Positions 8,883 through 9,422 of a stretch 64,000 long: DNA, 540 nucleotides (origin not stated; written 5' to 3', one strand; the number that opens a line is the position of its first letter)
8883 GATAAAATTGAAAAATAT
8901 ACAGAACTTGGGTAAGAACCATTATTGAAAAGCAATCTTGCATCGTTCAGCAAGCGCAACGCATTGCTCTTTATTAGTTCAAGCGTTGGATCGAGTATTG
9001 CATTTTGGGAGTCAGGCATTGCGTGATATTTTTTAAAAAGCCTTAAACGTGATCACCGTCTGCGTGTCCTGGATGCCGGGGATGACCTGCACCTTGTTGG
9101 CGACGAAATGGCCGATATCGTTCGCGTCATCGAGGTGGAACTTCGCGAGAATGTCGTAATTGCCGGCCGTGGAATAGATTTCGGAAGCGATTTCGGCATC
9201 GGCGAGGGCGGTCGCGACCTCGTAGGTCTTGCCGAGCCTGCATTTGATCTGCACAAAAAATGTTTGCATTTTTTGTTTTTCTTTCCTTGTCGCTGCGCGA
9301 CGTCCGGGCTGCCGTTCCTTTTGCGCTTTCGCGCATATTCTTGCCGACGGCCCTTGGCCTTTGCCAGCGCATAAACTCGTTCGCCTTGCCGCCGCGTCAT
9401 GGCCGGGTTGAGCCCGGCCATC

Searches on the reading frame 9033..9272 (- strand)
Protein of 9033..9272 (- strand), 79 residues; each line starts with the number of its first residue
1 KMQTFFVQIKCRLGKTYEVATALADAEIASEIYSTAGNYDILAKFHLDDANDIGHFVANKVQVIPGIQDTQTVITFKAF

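Call 4: search_protein_families(library=pfam, proteins=[window:9033-9272:-], max_evalue=10)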
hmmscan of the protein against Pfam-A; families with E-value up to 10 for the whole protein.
window:9033-9272:- (79 aa): 2 families
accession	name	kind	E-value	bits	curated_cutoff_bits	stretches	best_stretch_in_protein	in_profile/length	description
PF01037.27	AsnC_trans_reg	-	5.3e-13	49.1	25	1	7-77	1-72/73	Lrp/AsnC ligand binding domain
PF22482.2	AsnC_trans_reg_3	-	0.003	18.1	24.4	1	19-74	27-81/95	PF0864 C-terminal dimeric alpha+beta barrel domain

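Call 9: find_encoding_contigs(protein=window:9033-9272:-, flank=6000, max_places=10)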
Protein window:9033-9272:- (79 aa): no gene with exactly this product is on record in the collection.

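Call 10: find_encoding_contigs(protein=window:9033-9269:-, flank=6000, max_places=10)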
Protein window:9033-9269:- (78 aa): 23 contigs read that carry it; 10 places shown.
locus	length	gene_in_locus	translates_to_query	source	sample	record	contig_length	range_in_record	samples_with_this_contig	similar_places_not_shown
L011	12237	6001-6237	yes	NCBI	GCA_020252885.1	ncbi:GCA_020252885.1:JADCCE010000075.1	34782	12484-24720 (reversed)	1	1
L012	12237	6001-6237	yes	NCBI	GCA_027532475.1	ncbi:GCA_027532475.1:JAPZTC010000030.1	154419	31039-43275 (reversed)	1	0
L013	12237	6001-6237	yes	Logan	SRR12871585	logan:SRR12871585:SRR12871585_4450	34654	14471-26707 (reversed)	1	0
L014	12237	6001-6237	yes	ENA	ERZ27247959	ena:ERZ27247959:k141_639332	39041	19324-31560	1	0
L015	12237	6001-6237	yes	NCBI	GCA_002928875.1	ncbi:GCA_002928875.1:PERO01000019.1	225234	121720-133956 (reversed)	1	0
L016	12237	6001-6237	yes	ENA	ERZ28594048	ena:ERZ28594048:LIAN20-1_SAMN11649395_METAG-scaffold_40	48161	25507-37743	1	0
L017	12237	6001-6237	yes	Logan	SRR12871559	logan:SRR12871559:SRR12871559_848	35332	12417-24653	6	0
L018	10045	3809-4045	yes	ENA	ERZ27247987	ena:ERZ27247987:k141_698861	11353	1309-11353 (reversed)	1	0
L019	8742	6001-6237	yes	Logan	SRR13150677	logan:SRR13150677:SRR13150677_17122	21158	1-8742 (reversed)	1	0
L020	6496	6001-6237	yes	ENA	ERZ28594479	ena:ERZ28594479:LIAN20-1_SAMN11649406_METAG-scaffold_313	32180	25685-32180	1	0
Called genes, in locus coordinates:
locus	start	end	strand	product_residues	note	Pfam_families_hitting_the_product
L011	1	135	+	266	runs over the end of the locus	PF01513:NAD_kinase, PF20143:NAD_kinase_C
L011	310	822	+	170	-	PF00072:Response_reg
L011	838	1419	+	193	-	PF01627:Hpt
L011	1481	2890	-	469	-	PF10098:DUF2336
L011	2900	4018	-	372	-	PF01464:SLT (weak)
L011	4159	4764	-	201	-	PF01613:Flavin_Reduct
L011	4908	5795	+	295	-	PF13620:CarboxypepD_reg (faint)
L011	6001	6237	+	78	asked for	PF01037:AsnC_trans_reg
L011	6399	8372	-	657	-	PF02824:TGS (weak), PF07973:tRNA_SAD, PF00587:tRNA-synt_2b, PF03129:HGTP_anticodon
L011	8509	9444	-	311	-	PF14378:PAP2_3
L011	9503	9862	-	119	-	PF01809:YidD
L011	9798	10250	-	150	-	PF01592:NifU_N (weak)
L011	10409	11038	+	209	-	PF01227:GTP_cyclohydroI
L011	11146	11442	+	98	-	PF04828:GFA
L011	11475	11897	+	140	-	PF01502:PRA-CH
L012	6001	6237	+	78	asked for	PF01037:AsnC_trans_reg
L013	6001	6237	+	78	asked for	PF01037:AsnC_trans_reg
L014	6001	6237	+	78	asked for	PF01037:AsnC_trans_reg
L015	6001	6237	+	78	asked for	PF01037:AsnC_trans_reg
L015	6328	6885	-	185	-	PF13404:HTH_AsnC-type, PF13412:HTH_24, PF01037:AsnC_trans_reg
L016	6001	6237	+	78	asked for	PF01037:AsnC_trans_reg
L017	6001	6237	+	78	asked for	PF01037:AsnC_trans_reg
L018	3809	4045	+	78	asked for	PF01037:AsnC_trans_reg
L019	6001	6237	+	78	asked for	PF01037:AsnC_trans_reg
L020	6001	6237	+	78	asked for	PF01037:AsnC_trans_reg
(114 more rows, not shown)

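Call 54: find_related_loci(query=window:9033-9269:-, collection=genome_contigs, flank=6000)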
Query window:9033-9269:- (78 aa) in genome_contigs; peptide patterns used: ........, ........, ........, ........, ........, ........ (x = any residue, [..] = any of these).
599 stretches matched a pattern (row limit reached: there are more); 533 encode a relative of the query (tblastn E <= 1e-3); the best 80 are kept; 80 distinct loci.
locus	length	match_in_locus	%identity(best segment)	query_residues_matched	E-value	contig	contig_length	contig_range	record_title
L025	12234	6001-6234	100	1-78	4e-49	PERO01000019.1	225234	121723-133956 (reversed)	MAG: Methylobacterium sp. isolate DS2.3.33 DS2_1000022_225234, whole genome shotgun sequence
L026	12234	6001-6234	96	1-78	3e-47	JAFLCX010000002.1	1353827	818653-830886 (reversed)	MAG: Hyphomicrobiales bacterium isolate UWPOB_RHIZO1 gnl_X_LBJPLGLJ_2, whole genome shotgun sequence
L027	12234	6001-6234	92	1-78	2e-45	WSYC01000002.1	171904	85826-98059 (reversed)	MAG: Beijerinckiaceae bacterium isolate X3_MetaBAT.31 scaffold_71, whole genome shotgun sequence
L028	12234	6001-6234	90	1-78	3e-45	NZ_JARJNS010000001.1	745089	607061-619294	Rhabdaerophilum sp. SD176 Scaffold1_1, whole genome shotgun sequence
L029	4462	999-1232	91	1-78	5e-45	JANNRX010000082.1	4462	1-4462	MAG: Hyphomicrobiales bacterium isolate SOY_31_metabat_298 SOY_31_k141_838787, whole genome shotgun sequence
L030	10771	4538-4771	90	1-78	8e-45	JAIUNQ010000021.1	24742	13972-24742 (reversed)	MAG: Proteobacteria bacterium isolate BEIJ3 spades-bin.36~NODE_2552_length_24742_cov_9.00353, whole genome shotgun seque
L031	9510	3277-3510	91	1-78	1e-44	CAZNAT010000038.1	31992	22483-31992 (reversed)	MAG TPA_asm: uncultured Methylobacterium sp. isolate binchicken_co266_171 genome assembly, contig: NODE_2374_length_3199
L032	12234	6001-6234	91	1-78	1e-44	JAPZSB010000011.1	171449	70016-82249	MAG: Beijerinckiaceae bacterium isolate LE19-338.1D c_000000004780, whole genome shotgun sequence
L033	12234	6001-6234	90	1-78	2e-44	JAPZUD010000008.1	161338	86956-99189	MAG: Beijerinckiaceae bacterium isolate LE19-388.1C c_000000002193, whole genome shotgun sequence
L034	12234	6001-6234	88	1-78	8e-44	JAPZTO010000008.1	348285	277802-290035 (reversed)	MAG: Beijerinckiaceae bacterium isolate LE19-98.1D c_000000003424, whole genome shotgun sequence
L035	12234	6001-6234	90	1-78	5e-44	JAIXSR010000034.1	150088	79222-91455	MAG: Hyphomicrobiales bacterium isolate C8_MAG_00012 pond_C8_MAG_00012_000000000157, whole genome shotgun sequence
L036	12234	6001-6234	88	1-78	6e-44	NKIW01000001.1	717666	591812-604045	MAG: Rhizobiales bacterium PAR1 NODE_17, whole genome shotgun sequence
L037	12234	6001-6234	90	1-78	2e-43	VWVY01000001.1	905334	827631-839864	Rhizobiales bacterium SYSU XM002 Scaffold1, whole genome shotgun sequence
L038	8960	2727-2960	90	1-78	2e-43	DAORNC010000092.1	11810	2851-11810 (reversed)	MAG TPA_asm: Rhabdaerophilum sp. isolate AMR_MDS_5457 NODE_4098_length_11810_cov_2.825606, whole genome shotgun sequence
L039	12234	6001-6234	88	1-78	5e-43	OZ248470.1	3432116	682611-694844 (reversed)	Rhabdaerophilaceae bacterium isolate MsE-M23 genome assembly, chromosome: MsE-M23-c1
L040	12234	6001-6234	87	1-78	4e-42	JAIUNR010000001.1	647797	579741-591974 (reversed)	MAG: Proteobacteria bacterium isolate BEIJ4 3300026302-bin.45~Ga0209794_1000009, whole genome shotgun sequence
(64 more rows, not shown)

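Call 57: search_protein_families(library=pfam, proteins=[L027:6287-6766:+, L034:6234-6731:+, L036:6253-6690:+, L038:2960-3286:+, L040:6245-6532:+, L033:6455-6739:-, L033:6729-6983:-, L037:6274-6606:+, L037:6656-7324:-, L040:6538-7584:-], max_evalue=0.01)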
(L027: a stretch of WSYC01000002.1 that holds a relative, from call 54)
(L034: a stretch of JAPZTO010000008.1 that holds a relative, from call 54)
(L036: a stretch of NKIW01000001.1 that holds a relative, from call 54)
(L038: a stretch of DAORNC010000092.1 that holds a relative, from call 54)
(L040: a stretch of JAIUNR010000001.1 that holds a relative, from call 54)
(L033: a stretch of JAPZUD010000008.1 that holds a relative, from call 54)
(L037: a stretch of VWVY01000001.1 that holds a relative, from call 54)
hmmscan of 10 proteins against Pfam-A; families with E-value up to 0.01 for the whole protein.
L027:6287-6766:+ (159 aa): 1 family
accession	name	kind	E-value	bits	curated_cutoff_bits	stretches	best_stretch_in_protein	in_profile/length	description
PF12653.12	DUF3785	-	1.5e-05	25.6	27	1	53-131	37-113/136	Protein of unknown function (DUF3785)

L034:6234-6731:+ (165 aa): 0 families

L036:6253-6690:+ (145 aa): 0 families

L038:2960-3286:+ (108 aa): 0 families

L040:6245-6532:+ (95 aa): 0 families

L033:6455-6739:- (94 aa): 2 families
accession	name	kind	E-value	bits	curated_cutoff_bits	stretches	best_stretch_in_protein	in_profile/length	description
PF05016.21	ParE_toxin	-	6.1e-12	46.4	23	1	7-84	3-88/89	ParE toxin of type II toxin-antitoxin system, parDE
PF15781.12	ParE-like_toxin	-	0.00087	19.7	28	1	12-82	8-80/87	ParE-like toxin of type II bacterial toxin-antitoxin system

L033:6729-6983:- (84 aa): 1 family
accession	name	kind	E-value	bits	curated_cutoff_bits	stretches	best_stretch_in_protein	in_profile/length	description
PF02604.26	PhdYeFM_antitox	-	6.6e-06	26.2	29.8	1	28-78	21-70/74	Antitoxin Phd_YefM, type II toxin-antitoxin system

L037:6274-6606:+ (110 aa): 1 family
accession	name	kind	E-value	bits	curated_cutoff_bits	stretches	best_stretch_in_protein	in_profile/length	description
PF07045.17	DUF1330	-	1.5e-27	96.2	23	1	17-110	1-94/94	Domain of unknown function (DUF1330)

L037:6656-7324:- (222 aa): 2 families
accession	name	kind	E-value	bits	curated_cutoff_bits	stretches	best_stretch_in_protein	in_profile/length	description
PF07588.17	DUF1554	-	4.4e-06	27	27.5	1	44-178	6-129/136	Protein of unknown function (DUF1554)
PF06482.17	Endostatin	-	1.7e-05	25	29.4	1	41-170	9-133/170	Collagenase NC10 and Endostatin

L040:6538-7584:- (348 aa): 1 family
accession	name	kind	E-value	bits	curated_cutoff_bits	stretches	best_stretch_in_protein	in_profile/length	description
PF10094.14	DUF2332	-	4.9e-104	348.8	25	1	7-346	1-334/334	Uncharacterized protein conserved in bacteria (DUF2332)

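Call 58: search_protein_families(library=padloc, proteins=[L027:6287-6766:+, L034:6234-6731:+, L036:6253-6690:+, L038:2960-3286:+, L040:6245-6532:+, L033:6455-6739:-, L033:6729-6983:-, L037:6274-6606:+, L030:5268-6623:-, L040:6538-7584:-], max_evalue=0.01)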
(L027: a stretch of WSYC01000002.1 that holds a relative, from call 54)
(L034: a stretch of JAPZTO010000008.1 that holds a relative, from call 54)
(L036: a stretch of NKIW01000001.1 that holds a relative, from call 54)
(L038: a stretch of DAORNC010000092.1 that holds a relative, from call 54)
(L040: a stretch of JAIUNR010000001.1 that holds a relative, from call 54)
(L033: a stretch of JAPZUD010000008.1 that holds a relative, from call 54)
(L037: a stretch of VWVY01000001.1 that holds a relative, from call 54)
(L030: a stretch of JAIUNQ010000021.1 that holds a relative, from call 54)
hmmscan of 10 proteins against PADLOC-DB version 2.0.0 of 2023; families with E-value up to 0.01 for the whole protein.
L027:6287-6766:+ (159 aa): 0 families

L034:6234-6731:+ (165 aa): 0 families

L036:6253-6690:+ (145 aa): 0 families

L038:2960-3286:+ (108 aa): 0 families

L040:6245-6532:+ (95 aa): 0 families

L033:6455-6739:- (94 aa): 0 families

L033:6729-6983:- (84 aa): 0 families

L037:6274-6606:+ (110 aa): 0 families

L030:5268-6623:- (451 aa): 0 families

L040:6538-7584:- (348 aa): 0 families

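Call 86: search_protein_families(library=ncbifam, proteins=[L027:6287-6766:+, L034:6234-6731:+, L036:6253-6690:+, L038:2960-3286:+, L040:6245-6532:+], max_evalue=0.01)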
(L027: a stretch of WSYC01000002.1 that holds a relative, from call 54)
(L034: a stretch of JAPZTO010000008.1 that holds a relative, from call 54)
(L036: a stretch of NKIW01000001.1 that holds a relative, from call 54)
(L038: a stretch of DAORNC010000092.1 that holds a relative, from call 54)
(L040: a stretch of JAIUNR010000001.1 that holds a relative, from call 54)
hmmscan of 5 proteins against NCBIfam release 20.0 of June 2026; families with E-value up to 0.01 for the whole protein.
L027:6287-6766:+ (159 aa): 1 family
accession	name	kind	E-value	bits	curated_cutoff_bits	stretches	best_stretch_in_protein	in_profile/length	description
NF041252.1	outer_memb_MapA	equivalog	0.0055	16.4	300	1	79-139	83-141/213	outer membrane lipoprotein MapA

L034:6234-6731:+ (165 aa): 0 families

L036:6253-6690:+ (145 aa): 0 families

L038:2960-3286:+ (108 aa): 0 families

L040:6245-6532:+ (95 aa): 0 families
